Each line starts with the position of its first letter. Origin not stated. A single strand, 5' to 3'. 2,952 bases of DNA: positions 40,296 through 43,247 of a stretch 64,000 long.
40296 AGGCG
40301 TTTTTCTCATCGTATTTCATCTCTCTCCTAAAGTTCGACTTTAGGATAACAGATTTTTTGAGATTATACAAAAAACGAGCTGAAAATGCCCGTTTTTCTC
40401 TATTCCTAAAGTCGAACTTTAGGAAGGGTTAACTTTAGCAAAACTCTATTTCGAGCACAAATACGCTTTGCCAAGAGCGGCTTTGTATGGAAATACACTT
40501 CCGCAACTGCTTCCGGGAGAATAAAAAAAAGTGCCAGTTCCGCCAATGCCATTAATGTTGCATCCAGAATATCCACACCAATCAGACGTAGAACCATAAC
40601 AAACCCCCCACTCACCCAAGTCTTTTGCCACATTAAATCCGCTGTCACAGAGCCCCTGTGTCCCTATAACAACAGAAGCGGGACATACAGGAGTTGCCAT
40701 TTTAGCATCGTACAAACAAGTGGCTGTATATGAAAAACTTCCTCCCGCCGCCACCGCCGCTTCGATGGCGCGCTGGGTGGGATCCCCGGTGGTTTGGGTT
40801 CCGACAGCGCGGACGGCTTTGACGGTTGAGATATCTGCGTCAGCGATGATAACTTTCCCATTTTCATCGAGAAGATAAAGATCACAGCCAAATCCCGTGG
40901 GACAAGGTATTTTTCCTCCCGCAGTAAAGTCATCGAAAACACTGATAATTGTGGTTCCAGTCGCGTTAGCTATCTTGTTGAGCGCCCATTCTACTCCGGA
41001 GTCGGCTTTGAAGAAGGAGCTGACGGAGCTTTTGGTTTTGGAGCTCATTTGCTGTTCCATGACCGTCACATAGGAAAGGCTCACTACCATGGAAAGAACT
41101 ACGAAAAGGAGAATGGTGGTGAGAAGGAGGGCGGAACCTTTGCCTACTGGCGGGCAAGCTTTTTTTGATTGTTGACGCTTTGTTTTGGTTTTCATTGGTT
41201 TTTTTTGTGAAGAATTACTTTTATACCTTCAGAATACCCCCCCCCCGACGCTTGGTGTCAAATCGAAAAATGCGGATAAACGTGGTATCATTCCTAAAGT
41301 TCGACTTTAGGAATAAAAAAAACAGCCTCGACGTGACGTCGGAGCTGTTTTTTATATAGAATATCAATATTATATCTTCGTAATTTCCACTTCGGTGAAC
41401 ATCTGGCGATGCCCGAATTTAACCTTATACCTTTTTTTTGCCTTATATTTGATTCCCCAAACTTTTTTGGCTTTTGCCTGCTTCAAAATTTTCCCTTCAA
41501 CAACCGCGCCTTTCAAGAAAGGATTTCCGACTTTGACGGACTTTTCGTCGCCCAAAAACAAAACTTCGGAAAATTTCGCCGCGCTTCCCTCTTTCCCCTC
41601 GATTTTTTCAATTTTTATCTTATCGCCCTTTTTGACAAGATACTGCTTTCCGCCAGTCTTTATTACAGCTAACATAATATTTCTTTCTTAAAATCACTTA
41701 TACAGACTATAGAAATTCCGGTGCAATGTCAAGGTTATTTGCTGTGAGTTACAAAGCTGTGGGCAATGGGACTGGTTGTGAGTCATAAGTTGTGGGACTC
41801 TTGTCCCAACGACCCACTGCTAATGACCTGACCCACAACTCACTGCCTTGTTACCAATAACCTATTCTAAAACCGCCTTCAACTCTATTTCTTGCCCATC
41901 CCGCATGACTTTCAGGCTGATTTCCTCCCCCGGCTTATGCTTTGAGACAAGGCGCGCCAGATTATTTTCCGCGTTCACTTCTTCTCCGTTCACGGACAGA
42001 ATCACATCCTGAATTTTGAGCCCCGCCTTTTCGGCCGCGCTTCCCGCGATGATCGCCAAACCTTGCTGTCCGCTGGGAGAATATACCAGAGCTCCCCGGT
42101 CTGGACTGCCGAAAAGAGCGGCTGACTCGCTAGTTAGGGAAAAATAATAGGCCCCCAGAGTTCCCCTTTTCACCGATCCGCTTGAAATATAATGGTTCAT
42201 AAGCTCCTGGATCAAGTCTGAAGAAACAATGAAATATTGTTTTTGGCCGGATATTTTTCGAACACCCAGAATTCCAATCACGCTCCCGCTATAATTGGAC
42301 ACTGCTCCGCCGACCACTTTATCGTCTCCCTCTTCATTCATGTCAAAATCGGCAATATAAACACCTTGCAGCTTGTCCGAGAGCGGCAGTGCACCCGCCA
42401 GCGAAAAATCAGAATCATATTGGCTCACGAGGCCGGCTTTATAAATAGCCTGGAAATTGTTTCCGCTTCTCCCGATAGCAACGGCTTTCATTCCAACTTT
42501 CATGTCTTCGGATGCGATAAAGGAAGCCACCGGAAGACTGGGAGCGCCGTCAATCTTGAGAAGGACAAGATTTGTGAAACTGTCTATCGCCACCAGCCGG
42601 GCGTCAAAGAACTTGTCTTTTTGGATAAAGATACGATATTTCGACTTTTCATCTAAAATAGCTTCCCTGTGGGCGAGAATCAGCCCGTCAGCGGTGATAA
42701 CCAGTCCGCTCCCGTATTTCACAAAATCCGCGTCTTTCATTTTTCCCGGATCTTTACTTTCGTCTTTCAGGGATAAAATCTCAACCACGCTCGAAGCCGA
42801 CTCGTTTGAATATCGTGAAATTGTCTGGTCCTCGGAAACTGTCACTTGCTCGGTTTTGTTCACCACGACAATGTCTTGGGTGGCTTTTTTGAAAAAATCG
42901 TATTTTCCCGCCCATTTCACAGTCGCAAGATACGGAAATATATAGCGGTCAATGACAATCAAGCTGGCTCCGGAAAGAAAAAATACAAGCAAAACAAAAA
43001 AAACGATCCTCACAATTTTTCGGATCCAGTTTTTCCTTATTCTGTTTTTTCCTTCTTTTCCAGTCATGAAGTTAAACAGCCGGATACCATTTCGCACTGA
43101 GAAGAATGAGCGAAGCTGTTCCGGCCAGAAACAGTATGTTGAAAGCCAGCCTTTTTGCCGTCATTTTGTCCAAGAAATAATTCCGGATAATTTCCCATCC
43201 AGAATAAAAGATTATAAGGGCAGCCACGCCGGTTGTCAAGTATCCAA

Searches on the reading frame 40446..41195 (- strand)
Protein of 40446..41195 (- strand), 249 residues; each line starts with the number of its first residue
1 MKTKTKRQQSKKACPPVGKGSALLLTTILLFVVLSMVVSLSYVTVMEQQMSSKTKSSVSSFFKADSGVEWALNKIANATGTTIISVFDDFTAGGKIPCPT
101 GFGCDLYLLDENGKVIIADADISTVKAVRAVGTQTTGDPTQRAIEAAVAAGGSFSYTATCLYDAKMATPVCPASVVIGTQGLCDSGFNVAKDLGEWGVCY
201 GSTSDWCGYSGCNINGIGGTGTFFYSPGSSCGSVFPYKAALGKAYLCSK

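Call 14: search_protein_families(library=pfam, proteins=[window:40446-41195:-])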
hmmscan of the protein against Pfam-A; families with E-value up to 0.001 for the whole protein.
window:40446-41195:- (249 aa): 1 family
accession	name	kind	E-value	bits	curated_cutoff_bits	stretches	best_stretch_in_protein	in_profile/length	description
PF14341.11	PilX_N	-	3.2e-07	30.6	25.5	1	19-69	1-51/51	PilX N-terminal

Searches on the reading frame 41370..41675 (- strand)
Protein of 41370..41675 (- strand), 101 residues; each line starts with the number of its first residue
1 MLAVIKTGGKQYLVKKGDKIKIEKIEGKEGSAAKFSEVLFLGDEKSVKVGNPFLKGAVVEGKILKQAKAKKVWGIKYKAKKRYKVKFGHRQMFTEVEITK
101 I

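Call 14: search_protein_families(library=pfam, proteins=[window:41370-41675:-])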
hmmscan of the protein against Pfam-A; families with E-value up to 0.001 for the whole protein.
window:41370-41675:- (101 aa): 1 family
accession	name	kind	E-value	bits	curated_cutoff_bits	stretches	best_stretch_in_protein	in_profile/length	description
PF00829.26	Ribosomal_L21p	-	7.9e-33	113.1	27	1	1-101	1-99/99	Ribosomal prokaryotic L21 protein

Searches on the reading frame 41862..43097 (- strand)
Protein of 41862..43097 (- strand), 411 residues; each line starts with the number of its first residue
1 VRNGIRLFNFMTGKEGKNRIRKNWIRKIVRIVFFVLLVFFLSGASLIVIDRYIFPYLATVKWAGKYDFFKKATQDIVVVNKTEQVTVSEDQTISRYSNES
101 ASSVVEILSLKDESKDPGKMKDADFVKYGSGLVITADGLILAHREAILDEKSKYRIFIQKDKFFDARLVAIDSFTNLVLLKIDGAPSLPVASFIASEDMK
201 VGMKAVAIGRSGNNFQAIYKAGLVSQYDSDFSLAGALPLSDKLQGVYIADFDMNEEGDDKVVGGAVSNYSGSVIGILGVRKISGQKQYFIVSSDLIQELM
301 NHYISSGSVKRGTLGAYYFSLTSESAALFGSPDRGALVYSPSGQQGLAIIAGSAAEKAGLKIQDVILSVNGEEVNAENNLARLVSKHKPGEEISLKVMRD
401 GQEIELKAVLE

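Call 14: search_protein_families(library=pfam, proteins=[window:41862-43097:-])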
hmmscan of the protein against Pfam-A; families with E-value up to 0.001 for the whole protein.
window:41862-43097:- (411 aa): 4 families
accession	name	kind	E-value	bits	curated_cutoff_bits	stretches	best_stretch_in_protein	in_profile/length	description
PF13180.12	PDZ_2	-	9.6e-14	51.9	27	1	349-407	19-77/80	PDZ domain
PF17820.7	PDZ_6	-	7.3e-10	38.9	27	1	348-397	4-52/54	PDZ domain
PF13365.12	Trypsin_2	-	8.3e-08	33.5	27.6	1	129-276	1-144/144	Trypsin-like peptidase domain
PF00595.29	PDZ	-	9.3e-06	26.4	23.2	1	349-398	32-81/81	PDZ domain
